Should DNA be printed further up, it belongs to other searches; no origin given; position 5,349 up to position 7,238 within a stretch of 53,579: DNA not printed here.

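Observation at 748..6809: Periplasmic module: beta-propeller protein, five-heme cytochrome c and a ThuA-DUF1080 fusion, with two more DUF1080 domains at 51076-52365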

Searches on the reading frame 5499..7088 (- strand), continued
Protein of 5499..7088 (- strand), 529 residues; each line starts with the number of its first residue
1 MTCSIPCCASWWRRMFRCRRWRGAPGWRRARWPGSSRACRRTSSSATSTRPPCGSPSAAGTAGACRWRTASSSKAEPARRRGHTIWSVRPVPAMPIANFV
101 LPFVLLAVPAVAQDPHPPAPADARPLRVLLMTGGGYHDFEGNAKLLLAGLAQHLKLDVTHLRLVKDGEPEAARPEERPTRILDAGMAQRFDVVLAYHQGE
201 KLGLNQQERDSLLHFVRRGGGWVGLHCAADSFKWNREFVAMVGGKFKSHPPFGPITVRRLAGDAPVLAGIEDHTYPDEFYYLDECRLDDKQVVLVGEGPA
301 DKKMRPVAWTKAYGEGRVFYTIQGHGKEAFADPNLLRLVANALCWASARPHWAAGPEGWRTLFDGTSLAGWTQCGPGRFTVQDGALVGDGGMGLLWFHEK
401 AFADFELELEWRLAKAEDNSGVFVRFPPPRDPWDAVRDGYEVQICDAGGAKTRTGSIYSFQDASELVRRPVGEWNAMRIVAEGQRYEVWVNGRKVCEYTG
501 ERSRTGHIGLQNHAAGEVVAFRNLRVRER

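Call 21: search_solved_structures(query=window:5499-6809:-, max_evalue=0.01)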
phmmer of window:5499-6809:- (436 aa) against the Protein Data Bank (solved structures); distinct sequences matched with E-value up to 0.01: 14.
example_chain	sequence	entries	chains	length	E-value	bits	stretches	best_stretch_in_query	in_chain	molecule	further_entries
4jqt_A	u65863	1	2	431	1.5e-15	60.4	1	265-424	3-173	putative glycosyl hydrolase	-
3h3l_A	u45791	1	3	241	1.5e-10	43.9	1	265-405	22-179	PUTATIVE SUGAR HYDROLASE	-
3imm_A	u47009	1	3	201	1.4e-08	37.4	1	266-408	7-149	Putative secreted glycosylhydrolase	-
3nmb_A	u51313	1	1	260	8.1e-08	34.9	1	263-388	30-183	putative sugar hydrolase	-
4hxc_A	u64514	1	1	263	1.5e-07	34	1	263-334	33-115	putative glycosyl hydrolase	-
3hbk_A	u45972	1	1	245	2e-07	33.6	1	263-406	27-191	putative glycosyl hydrolase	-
8v31_A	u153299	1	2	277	3.7e-07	32.8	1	263-333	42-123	Glycosyl hydrolase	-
3s5q_A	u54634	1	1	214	3.9e-07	32.7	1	264-403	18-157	Putative glycosylhydrolase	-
3osd_A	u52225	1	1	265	5e-07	32.3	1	263-388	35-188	putative glycosyl hydrolase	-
8rr2_A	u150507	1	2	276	5.3e-07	32.2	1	263-388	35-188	3-keto-disaccharide hydrolase domain-containing protein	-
8tda_A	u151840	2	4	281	5.9e-07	32.1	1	263-388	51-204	Probable secreted glycosyl hydrolase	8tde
9fbe_B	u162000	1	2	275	2.8e-06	29.9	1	263-388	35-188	Probable secreted glycosyl hydrolase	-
4jqs_A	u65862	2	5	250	1.1e-05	27.8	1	113-256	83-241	hypothetical protein | Uncharacterized protein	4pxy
4qhz_A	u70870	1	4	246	0.00011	24.5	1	263-390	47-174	putative glycosyl hydrolase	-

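Call 33: find_related_loci(query=A1, collection=genome_contigs, flank=8000)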
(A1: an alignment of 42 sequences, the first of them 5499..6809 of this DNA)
Query A1 (436 aa) in genome_contigs; peptide patterns used: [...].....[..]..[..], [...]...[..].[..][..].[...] (x = any residue, [..] = any of these).
600 stretches matched a pattern (row limit reached: there are more); 598 encode a relative of the query (tblastn E <= 1e-3); the best 80 are kept; 80 distinct loci.
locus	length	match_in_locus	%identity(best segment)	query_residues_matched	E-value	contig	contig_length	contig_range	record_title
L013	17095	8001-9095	40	83-435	1e-73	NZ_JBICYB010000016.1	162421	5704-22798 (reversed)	Streptomyces sp. NPDC048392 NPDC048392_59_D4.ctg-0016, whole genome shotgun sequence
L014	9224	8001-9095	39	83-435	1e-73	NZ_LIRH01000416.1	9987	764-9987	Streptomyces prasinus strain NRRL B-2712 B2712_contig_416, whole genome shotgun sequence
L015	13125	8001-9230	37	26-435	1e-72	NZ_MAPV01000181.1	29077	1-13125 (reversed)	Streptomyces mutomycini strain NRRL B-65393 NRRL_B-65393_contig_181, whole genome shotgun sequence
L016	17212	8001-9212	37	30-435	2e-72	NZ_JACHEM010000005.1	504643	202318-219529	Streptomyces candidus strain DSM 40141 Ga0415311_05, whole genome shotgun sequence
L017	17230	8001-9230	37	26-435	1e-72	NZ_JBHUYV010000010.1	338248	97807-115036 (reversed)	Streptomyces sp. NPDC057287 NPDC057287_T19_H8.ctg-0010, whole genome shotgun sequence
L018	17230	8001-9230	37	26-435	5e-72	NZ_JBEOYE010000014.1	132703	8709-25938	Streptomyces sp. NPDC001941 NPDC001941_79_F1.ctg-0014, whole genome shotgun sequence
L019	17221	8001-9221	36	46-435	4e-72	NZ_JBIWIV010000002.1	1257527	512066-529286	Streptomyces sp. NPDC093598 NPDC093598_178_C1.ctg-0002, whole genome shotgun sequence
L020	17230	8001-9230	37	26-435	6e-72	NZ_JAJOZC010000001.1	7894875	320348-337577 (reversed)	Streptomyces sp. RKAG290 contig_0, whole genome shotgun sequence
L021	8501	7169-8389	37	25-435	7e-72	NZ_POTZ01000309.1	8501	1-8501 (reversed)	Streptomyces sp. NTH33 NODE_309_length_8501_cov_30.7556, whole genome shotgun sequence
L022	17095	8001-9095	39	83-435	7e-72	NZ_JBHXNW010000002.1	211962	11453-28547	Streptomyces sp. NPDC058534 NPDC058534_T53_E3.ctg-0002, whole genome shotgun sequence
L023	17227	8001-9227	36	24-435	9e-72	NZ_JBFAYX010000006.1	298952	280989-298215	Streptomyces sp. NPDC051742 NPDC051742_64_H5.ctg-0006, whole genome shotgun sequence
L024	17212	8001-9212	36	30-435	6e-72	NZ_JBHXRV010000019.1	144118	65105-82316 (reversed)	Streptomyces sp. NPDC058663 NPDC058663_T47_C6.ctg-0019, whole genome shotgun sequence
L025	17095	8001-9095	39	83-435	8e-72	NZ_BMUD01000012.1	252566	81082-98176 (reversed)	Streptomyces griseoloalbus strain JCM 4480 sequence012, whole genome shotgun sequence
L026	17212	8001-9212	36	30-435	1e-71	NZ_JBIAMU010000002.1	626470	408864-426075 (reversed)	Streptomyces sp. NPDC004111 NPDC004111_44_D6.ctg-0002, whole genome shotgun sequence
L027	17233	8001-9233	36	23-435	2e-71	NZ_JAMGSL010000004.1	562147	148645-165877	Streptomyces sp. Je 1-79 Lv1-79_AS2_SC04, whole genome shotgun sequence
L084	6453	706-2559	35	2-435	3e-69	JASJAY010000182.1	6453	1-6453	MAG: Planctomycetota bacterium isolate MO_035.B4 MO_035.c_2946, whole genome shotgun sequence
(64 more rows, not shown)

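Call 73: search_protein_families(library=pfam, proteins=[L013:5313-9107:+, L019:4452-9242:+, L020:6381-9245:+, L013:4129-5127:+, L013:2820-4112:+, L015:9340-10458:+, L018:9477-10655:+, L016:2998-4161:+, L015:1822-2877:+, L019:2870-4240:+], max_evalue=0.0001)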
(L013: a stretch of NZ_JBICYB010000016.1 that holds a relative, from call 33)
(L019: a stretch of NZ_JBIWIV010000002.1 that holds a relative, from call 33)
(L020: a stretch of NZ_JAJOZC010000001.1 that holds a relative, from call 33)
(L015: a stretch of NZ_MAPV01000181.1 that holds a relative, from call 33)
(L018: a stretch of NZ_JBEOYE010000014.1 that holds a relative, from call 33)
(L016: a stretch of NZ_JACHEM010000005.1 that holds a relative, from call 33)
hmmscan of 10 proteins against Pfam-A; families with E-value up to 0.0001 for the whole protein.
L013:5313-9107:+ (1264 aa): 6 families
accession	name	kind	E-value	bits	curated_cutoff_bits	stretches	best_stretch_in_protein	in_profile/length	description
PF06283.17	ThuA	-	7.2e-82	275.1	33.4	1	860-1071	1-209/209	Trehalose utilisation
PF06439.18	3keto-disac_hyd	-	3e-46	158.3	26.8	1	1084-1260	1-187/187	3-keto-disaccharide hydrolase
PF07995.17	GSDH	-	1e-38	134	25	1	98-384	3-236/332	Glucose / Sorbosone dehydrogenase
PF03422.21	CBM_6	-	2.2e-32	112.4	28.9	1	729-852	1-125/125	Carbohydrate binding module (family 6)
PF18911.6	PKD_4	-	8.2e-18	64.7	27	1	533-612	3-83/85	PKD domain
PF00801.26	PKD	-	9e-18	64.5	23.5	1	536-608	2-75/80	PKD domain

L019:4452-9242:+ (1596 aa): 6 families
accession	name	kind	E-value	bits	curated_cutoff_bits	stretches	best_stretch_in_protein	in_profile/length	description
PF06283.17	ThuA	-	2.5e-81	273.4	33.4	1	1189-1400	1-209/209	Trehalose utilisation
PF06439.18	3keto-disac_hyd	-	8.9e-47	160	26.8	1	1414-1589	2-187/187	3-keto-disaccharide hydrolase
PF07995.17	GSDH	-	6.5e-39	134.6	25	1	427-708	3-231/332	Glucose / Sorbosone dehydrogenase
PF03422.21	CBM_6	-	2.9e-30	105.6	28.9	1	1058-1181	1-125/125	Carbohydrate binding module (family 6)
PF00801.26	PKD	-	2e-19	69.8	23.5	1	865-937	2-75/80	PKD domain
PF18911.6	PKD_4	-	6.7e-19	68.2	27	1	862-941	3-83/85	PKD domain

L020:6381-9245:+ (954 aa): 6 families
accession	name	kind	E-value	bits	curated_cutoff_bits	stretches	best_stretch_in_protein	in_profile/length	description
PF06283.17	ThuA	-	3.9e-80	269.4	33.4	1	549-760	1-209/209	Trehalose utilisation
PF06439.18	3keto-disac_hyd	-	9.7e-47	159.9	26.8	1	773-949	1-187/187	3-keto-disaccharide hydrolase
PF03422.21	CBM_6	-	3.4e-27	95.7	28.9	1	417-539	1-124/125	Carbohydrate binding module (family 6)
PF18911.6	PKD_4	-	2.6e-19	69.5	27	1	219-302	2-85/85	PKD domain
PF00801.26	PKD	-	1.6e-12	47.7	23.5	1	225-300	4-78/80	PKD domain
PF07995.17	GSDH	-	1.6e-05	24.8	25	0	1-59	178-225/332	Glucose / Sorbosone dehydrogenase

L013:4129-5127:+ (332 aa): 1 family
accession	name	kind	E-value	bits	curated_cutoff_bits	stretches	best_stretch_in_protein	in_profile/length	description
PF01261.30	AP_endonuc_2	-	2.6e-42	145.7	31.1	1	22-316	2-248/249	Xylose isomerase-like TIM barrel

L013:2820-4112:+ (430 aa): 4 families
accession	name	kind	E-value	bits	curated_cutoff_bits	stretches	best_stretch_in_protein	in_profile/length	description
PF22725.1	GFO_IDH_MocA_C3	-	2.5e-30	105.5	27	1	183-328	3-123/124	GFO/IDH/MocA C-terminal domain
PF01408.29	GFO_IDH_MocA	-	4.6e-25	89.1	24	1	44-165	1-115/120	Oxidoreductase family, NAD-binding Rossmann fold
PF02894.22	GFO_IDH_MocA_C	-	1.9e-18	67.5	22.9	1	185-423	1-214/218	Oxidoreductase family, C-terminal alpha/beta domain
PF03447.22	NAD_binding_3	-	9.3e-06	26.8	24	1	77-165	24-112/116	Homoserine dehydrogenase, NAD binding domain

L015:9340-10458:+ (372 aa): 2 families
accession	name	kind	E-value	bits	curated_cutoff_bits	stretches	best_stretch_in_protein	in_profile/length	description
PF07994.18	NAD_binding_5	-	1.7e-31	110.3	25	2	154-350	199-300/321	Myo-inositol-1-phosphate synthase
PF01658.22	Inos-1-P_synth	-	2.8e-28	98.7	27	1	207-311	1-107/107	Myo-inositol-1-phosphate synthase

L018:9477-10655:+ (392 aa): 2 families
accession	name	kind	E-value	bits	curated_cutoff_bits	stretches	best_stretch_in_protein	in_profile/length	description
PF07994.18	NAD_binding_5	-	9.2e-35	121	25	2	153-349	199-300/321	Myo-inositol-1-phosphate synthase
PF01658.22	Inos-1-P_synth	-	2.4e-28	98.9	27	1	206-310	1-107/107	Myo-inositol-1-phosphate synthase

L016:2998-4161:+ (387 aa): 4 families
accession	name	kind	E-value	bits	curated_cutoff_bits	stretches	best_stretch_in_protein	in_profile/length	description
PF22725.1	GFO_IDH_MocA_C3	-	4.9e-32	111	27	1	150-285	3-123/124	GFO/IDH/MocA C-terminal domain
PF01408.29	GFO_IDH_MocA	-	3e-24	86.4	24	1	12-131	2-114/120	Oxidoreductase family, NAD-binding Rossmann fold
PF02894.22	GFO_IDH_MocA_C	-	1.3e-23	84.4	22.9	1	152-380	1-214/218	Oxidoreductase family, C-terminal alpha/beta domain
PF03447.22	NAD_binding_3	-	2.3e-05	25.5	24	1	12-126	1-105/116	Homoserine dehydrogenase, NAD binding domain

L015:1822-2877:+ (351 aa): 1 family
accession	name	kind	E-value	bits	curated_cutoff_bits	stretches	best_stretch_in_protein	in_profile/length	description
PF13407.12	Peripla_BP_4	-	4.6e-45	154.6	35.1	1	59-314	1-255/258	Periplasmic binding protein domain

L019:2870-4240:+ (456 aa): 3 families
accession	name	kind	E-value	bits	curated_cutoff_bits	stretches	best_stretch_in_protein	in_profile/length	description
PF22725.1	GFO_IDH_MocA_C3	-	2.7e-31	108.6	27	1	209-354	2-123/124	GFO/IDH/MocA C-terminal domain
PF01408.29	GFO_IDH_MocA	-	4.8e-23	82.6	24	1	71-195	1-118/120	Oxidoreductase family, NAD-binding Rossmann fold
PF02894.22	GFO_IDH_MocA_C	-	3.3e-21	76.5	22.9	1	212-449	1-214/218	Oxidoreductase family, C-terminal alpha/beta domain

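Call 76: search_protein_families(library=pfam, proteins=[L007:5788-6366:+, L008:7711-8934:+, L010:5911-7728:+], max_evalue=0.01)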
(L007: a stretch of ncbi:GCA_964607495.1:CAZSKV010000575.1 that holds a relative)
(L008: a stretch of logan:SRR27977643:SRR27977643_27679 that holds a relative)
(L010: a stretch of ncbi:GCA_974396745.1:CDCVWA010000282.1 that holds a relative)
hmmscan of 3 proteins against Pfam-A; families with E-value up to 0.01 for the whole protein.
L007:5788-6366:+ (192 aa): 0 families

L008:7711-8934:+ (407 aa): 0 families

L010:5911-7728:+ (605 aa): 0 families

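Call 82: find_encoding_contigs(protein=P0075, flank=10000, max_places=1)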
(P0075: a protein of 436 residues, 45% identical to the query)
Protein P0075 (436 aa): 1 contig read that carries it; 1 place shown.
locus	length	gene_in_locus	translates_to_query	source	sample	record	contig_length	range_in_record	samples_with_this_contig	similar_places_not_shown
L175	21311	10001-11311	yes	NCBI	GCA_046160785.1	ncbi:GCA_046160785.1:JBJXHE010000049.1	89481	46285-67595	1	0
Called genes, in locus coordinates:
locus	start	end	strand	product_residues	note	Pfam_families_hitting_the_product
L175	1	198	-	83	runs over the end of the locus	-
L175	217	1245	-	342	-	-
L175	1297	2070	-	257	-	-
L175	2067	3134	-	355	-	PF00657:Lipase_GDSL (faint), PF13472:Lipase_GDSL_2 (weak)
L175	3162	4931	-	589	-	PF20695:UbiD_N, PF01977:UbiD, PF20696:UbiD_C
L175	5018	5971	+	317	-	PF01545:Cation_efflux, PF16916:ZT_dimer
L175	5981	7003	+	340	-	-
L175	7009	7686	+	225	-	PF00702:Hydrolase, PF12710:HAD, PF13419:HAD_2, PF13242:Hydrolase_like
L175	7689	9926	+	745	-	-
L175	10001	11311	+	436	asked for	PF06283:ThuA, PF06439:3keto-disac_hyd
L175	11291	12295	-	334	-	PF13620:CarboxypepD_reg (faint), PF13715:CarbopepD_reg_2 (faint)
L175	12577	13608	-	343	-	PF01833:TIG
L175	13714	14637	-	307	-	PF13489:Methyltransf_23, PF08241:Methyltransf_11, PF08242:Methyltransf_12, PF13649:Methyltransf_25 (weak)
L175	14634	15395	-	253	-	PF00535:Glycos_transf_2, PF10111:Glyco_tranf_2_2 (weak)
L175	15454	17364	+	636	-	PF11847:GT-C_AftD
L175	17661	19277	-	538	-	PF00501:AMP-binding, PF13193:AMP-binding_C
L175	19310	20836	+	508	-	PF00171:Aldedh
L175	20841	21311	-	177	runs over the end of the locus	PF10604:Polyketide_cyc2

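Call 97: predict_structure(alignment_id=A1)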
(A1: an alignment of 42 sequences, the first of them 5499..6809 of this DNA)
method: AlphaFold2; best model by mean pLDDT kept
length: 436 residues; sequences in the alignment: 42
mean_pLDDT: 92.7   pTM: 0.85
mean pLDDT of the five models: 92.7, 92.3, 92.2, 91.8, 91.7
residues with pLDDT >= 90: 382; 70-90: 25; 50-70: 11; < 50: 18
segments of 3 or more residues with pLDDT < 50: 1-3, 17-23, 25-29
pLDDT, mean of each block of 10 residues (from residue 1): 49 50 49 97 95 98 97 86 89 96 95 96 96 97 97 97 94 96 97 96 96 97 96 96 98 92 94 95 96 95 96 98 97 96 97 96 98 96 98 98 97 97 96 97
secondary structure, 60 per line:
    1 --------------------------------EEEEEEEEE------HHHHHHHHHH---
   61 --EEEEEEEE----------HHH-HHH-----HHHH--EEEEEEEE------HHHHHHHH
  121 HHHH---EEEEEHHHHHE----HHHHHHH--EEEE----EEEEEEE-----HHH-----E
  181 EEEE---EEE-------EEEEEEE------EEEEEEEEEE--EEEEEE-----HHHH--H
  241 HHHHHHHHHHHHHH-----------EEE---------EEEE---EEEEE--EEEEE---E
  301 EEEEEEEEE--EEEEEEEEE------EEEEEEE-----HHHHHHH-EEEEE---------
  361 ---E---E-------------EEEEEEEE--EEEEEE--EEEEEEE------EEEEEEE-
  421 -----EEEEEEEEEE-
elements in order: E33-41 H48-57 E63-70 H93-96 E99-106 H113-124 E128-132 H133-137 H143-149 E152-155 E160-166 E180-184 E188-190 E198-204 E211-220 E223-228 H234-237 H240-254 E266-268 E278-281 E285-289 E292-296 E300-309 E312-320 E327-333 H339-345 E347-351 E382-389 E392-397 E400-406 E413-419 E426-435
